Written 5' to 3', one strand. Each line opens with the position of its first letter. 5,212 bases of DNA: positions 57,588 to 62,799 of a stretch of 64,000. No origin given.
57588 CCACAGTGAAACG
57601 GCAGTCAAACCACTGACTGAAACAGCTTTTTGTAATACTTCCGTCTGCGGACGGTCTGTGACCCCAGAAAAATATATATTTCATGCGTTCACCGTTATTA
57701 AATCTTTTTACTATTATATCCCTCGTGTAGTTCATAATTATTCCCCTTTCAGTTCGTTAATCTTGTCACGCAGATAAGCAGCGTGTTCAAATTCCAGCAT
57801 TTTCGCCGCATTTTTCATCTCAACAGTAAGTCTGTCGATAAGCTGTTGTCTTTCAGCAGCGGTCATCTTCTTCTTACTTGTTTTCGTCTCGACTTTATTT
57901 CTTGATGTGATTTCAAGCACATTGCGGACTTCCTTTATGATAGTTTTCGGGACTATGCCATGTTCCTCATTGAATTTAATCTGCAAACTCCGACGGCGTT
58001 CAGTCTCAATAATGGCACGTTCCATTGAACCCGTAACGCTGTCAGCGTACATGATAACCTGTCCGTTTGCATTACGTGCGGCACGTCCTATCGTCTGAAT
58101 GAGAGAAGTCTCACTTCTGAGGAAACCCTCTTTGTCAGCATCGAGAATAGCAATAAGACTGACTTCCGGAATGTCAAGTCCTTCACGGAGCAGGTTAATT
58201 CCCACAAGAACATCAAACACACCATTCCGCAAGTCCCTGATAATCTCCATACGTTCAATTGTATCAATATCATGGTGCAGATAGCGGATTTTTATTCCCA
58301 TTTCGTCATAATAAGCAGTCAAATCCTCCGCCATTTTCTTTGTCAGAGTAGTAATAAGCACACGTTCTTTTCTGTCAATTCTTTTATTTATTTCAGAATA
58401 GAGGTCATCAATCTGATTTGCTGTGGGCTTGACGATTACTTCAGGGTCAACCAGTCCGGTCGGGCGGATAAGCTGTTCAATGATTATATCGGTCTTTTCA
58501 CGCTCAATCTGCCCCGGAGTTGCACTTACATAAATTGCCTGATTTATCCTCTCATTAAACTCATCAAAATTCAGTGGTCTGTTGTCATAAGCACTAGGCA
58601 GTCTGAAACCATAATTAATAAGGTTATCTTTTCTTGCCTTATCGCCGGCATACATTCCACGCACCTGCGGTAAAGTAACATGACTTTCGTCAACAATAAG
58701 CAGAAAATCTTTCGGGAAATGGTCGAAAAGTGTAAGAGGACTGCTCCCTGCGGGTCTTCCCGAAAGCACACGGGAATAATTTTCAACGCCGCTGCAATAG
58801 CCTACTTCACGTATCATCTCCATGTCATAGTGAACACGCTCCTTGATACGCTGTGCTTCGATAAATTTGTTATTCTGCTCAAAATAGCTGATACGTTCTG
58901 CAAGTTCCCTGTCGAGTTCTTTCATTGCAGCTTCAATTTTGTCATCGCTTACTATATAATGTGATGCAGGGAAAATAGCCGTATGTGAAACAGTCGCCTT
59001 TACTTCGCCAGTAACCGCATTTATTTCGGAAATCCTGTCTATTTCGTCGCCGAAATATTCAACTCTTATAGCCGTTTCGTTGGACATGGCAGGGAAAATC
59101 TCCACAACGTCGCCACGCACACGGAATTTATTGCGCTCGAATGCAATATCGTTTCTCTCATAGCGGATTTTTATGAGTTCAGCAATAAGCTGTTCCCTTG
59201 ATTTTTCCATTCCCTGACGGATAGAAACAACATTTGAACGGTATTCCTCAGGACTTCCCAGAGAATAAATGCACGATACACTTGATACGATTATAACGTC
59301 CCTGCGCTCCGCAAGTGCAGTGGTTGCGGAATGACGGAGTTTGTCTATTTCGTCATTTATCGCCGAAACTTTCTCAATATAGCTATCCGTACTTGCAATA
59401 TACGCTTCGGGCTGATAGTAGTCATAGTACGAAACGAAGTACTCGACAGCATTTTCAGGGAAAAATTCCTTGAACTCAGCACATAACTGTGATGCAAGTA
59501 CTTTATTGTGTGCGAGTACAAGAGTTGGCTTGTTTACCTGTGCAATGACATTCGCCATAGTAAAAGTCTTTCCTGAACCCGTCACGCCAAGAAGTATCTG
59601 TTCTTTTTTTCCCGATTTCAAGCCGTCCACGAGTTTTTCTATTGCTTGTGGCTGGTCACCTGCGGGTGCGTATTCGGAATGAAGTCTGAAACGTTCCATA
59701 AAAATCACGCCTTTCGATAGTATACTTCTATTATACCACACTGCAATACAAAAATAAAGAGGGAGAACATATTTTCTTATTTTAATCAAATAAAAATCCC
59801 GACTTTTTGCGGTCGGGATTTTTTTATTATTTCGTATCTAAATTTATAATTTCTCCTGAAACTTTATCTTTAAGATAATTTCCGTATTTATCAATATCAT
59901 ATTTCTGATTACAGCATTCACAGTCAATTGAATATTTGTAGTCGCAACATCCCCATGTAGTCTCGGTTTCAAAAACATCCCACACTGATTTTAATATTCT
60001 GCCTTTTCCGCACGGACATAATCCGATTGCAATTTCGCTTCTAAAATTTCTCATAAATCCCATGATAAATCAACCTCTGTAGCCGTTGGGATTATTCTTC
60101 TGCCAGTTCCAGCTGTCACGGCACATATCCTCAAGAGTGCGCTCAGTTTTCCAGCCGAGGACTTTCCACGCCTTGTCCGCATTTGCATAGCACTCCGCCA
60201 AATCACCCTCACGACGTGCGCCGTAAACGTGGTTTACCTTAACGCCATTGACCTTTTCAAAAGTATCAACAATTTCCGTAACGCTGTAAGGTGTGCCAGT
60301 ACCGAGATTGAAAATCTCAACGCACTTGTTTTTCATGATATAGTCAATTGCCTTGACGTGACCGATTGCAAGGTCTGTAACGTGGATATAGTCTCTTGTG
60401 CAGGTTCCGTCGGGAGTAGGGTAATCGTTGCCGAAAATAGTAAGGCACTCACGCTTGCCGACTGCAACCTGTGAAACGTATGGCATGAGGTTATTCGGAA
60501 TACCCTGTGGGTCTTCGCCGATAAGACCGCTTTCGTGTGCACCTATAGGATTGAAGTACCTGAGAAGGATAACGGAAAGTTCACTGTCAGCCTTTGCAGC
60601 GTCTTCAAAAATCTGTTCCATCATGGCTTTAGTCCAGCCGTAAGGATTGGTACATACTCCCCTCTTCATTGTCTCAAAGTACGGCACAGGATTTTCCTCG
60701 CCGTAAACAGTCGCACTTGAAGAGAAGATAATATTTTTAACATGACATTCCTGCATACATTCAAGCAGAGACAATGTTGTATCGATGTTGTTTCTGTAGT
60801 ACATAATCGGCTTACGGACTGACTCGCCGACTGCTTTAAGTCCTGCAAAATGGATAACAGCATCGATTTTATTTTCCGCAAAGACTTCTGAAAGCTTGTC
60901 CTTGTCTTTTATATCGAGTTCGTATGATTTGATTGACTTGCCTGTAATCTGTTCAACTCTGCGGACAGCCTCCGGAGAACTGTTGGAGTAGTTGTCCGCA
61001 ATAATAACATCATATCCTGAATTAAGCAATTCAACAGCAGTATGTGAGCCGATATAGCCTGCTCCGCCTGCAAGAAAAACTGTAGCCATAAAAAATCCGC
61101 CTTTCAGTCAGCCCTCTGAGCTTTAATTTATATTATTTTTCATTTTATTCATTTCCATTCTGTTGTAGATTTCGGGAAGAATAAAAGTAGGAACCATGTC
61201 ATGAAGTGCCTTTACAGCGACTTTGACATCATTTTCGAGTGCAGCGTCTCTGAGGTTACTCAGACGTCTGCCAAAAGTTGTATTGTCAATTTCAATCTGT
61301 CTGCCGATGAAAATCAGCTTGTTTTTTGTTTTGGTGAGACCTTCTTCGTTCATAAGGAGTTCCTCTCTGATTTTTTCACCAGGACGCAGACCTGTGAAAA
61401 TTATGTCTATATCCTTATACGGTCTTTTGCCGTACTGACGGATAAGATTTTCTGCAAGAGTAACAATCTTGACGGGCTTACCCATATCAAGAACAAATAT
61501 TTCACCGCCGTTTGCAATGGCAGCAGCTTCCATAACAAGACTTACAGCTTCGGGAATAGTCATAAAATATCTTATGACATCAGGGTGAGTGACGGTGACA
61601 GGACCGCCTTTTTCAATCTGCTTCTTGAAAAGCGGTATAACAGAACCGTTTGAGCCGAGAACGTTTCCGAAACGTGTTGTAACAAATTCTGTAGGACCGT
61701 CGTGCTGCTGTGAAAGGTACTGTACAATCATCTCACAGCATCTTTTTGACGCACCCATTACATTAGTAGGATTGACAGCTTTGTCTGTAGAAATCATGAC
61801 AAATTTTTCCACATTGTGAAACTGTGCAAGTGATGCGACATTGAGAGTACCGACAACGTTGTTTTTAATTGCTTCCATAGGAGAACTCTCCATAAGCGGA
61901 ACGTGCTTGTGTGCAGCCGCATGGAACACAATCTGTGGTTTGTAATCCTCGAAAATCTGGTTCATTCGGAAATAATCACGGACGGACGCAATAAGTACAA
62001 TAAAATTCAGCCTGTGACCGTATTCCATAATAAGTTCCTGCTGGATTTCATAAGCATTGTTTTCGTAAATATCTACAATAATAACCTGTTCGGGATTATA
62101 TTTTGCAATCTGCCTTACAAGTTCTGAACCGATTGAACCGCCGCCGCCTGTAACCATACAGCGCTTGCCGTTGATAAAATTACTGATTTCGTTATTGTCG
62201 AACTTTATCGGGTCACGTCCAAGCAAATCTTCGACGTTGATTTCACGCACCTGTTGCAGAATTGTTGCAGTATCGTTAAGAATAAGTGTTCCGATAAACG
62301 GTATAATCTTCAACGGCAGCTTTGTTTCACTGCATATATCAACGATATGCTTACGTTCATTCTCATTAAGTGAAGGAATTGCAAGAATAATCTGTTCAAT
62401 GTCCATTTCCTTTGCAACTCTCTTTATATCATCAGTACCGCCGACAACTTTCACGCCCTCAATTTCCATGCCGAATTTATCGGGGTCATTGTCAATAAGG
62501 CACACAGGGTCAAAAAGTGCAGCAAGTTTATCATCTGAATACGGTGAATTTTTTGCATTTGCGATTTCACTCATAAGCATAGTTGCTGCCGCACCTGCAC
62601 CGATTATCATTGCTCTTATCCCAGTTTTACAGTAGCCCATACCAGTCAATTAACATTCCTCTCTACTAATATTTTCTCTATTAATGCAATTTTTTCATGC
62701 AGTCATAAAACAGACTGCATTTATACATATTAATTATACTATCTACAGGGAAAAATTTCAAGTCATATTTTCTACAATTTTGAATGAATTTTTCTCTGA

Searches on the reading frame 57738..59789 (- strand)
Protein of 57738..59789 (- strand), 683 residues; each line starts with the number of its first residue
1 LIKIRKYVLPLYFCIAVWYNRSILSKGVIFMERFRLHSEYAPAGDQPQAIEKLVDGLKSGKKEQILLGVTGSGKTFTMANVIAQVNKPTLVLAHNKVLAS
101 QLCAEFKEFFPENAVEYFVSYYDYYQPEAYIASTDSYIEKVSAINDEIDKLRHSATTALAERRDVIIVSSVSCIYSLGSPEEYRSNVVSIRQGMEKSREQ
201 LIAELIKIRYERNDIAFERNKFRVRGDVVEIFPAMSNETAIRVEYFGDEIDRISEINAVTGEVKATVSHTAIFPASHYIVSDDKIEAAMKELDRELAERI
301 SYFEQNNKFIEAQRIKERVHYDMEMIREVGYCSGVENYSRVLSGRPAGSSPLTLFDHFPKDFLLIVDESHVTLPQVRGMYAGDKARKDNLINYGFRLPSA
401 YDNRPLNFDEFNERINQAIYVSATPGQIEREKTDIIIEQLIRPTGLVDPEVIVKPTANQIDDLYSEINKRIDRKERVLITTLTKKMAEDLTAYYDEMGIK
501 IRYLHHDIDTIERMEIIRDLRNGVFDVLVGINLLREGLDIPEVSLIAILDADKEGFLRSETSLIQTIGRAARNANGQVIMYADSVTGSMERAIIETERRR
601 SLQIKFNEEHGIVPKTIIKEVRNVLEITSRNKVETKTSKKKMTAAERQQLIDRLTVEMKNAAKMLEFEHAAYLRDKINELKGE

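Call 80: search_protein_families(library=pfam, proteins=[window:57738-59789:-], max_evalue=0.00001)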
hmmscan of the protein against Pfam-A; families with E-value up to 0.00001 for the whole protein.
window:57738-59789:- (683 aa): 6 families
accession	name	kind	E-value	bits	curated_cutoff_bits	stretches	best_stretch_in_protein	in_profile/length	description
PF17757.6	UvrB_inter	-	2.2e-31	108.2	22.9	1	188-278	1-91/91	UvrB interaction domain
PF12344.14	UvrB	-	1.1e-21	76.9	27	1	580-622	1-43/43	Ultra-violet resistance protein B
PF00271.37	Helicase_C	-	3e-20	72.9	23.5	1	461-573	4-109/110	Helicase conserved C-terminal domain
PF04851.21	ResIII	-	5e-15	56.2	22.5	1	45-168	7-131/164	Type III restriction enzyme, res subunit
PF00270.35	DEAD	-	6.6e-07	29.7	26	0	46-116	4-77/167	DEAD/DEAH box helicase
PF02151.25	UVR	-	2.3e-06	27.6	21.5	1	649-682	2-35/36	UvrB/uvrC motif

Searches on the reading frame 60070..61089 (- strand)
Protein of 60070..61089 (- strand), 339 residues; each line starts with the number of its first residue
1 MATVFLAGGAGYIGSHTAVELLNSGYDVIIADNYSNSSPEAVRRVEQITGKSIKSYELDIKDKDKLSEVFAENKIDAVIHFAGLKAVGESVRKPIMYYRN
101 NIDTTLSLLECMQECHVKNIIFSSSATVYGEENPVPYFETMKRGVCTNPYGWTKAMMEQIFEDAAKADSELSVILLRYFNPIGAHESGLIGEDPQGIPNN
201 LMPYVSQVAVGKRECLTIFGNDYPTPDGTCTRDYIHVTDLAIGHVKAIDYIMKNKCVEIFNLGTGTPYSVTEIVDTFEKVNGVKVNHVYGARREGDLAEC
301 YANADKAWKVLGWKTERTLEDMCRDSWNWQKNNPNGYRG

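Call 80: search_protein_families(library=pfam, proteins=[window:60070-61089:-], max_evalue=0.00001)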
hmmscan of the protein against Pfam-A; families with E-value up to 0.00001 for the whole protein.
window:60070-61089:- (339 aa): 9 families
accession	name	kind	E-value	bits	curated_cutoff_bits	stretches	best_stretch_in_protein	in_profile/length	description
PF16363.11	GDP_Man_Dehyd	-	7.9e-55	187.1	27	1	7-325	3-331/332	GDP-mannose 4,6 dehydratase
PF01370.27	Epimerase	-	2.2e-53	181.6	20.9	1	4-263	1-240/240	NAD dependent epimerase/dehydratase family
PF02719.21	Polysacc_synt_2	-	6.3e-15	55.6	20.2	1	4-185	1-175/293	Polysaccharide biosynthesis protein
PF01073.25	3Beta_HSD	-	6.3e-14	52.1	22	1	7-164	3-160/280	3-beta hydroxysteroid dehydrogenase/isomerase family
PF04321.23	RmlD_sub_bind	-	6.5e-09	35.7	27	1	4-165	3-140/287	RmlD substrate binding domain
PF08659.16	KR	-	3.8e-08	33.9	22.6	1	2-136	1-148/180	KR domain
PF07993.18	NAD_binding_4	-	5e-08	32.9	20.1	1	41-177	59-203/258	Male sterility protein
PF13460.12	NAD_binding_10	-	7.6e-07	29.6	27.2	1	8-169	1-129/184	NAD(P)H-binding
PF00106.31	adh_short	-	9.6e-07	28.9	26.6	1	3-91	2-94/195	short chain dehydrogenase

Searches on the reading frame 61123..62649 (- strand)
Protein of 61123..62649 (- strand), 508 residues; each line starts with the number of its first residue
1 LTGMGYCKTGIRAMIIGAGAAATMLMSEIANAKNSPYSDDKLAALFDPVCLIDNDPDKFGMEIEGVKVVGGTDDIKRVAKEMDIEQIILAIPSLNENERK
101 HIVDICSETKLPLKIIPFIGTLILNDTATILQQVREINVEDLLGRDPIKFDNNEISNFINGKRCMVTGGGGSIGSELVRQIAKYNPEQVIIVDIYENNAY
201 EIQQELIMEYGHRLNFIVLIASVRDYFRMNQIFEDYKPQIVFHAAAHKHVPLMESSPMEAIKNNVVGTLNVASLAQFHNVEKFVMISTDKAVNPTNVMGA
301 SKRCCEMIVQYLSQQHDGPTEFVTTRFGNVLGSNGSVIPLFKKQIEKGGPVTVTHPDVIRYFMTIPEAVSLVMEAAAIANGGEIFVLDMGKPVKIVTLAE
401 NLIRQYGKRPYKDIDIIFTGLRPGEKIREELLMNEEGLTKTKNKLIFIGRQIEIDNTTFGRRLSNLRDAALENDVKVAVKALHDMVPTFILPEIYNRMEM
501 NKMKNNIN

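Call 80: search_protein_families(library=pfam, proteins=[window:61123-62649:-], max_evalue=0.00001)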
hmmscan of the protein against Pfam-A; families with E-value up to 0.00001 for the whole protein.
window:61123-62649:- (508 aa): 7 families
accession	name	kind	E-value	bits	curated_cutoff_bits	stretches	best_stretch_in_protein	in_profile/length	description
PF02719.21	Polysacc_synt_2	-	3.3e-120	401.1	20.2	1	165-448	2-290/293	Polysaccharide biosynthesis protein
PF01370.27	Epimerase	-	3.9e-24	85.8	20.9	1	165-377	2-226/240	NAD dependent epimerase/dehydratase family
PF16363.11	GDP_Man_Dehyd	-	1.5e-16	61.2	27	1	165-290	1-131/332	GDP-mannose 4,6 dehydratase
PF04321.23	RmlD_sub_bind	-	2.5e-12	46.9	27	1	163-311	2-138/287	RmlD substrate binding domain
PF01073.25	3Beta_HSD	-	2.8e-09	36.8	22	1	165-295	1-123/280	3-beta hydroxysteroid dehydrogenase/isomerase family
PF13727.12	CoA_binding_3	-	2.5e-07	31.3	25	1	11-117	78-175/175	CoA-binding domain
PF07993.18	NAD_binding_4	-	2.7e-06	27.2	20.1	0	239-303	90-151/258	Male sterility protein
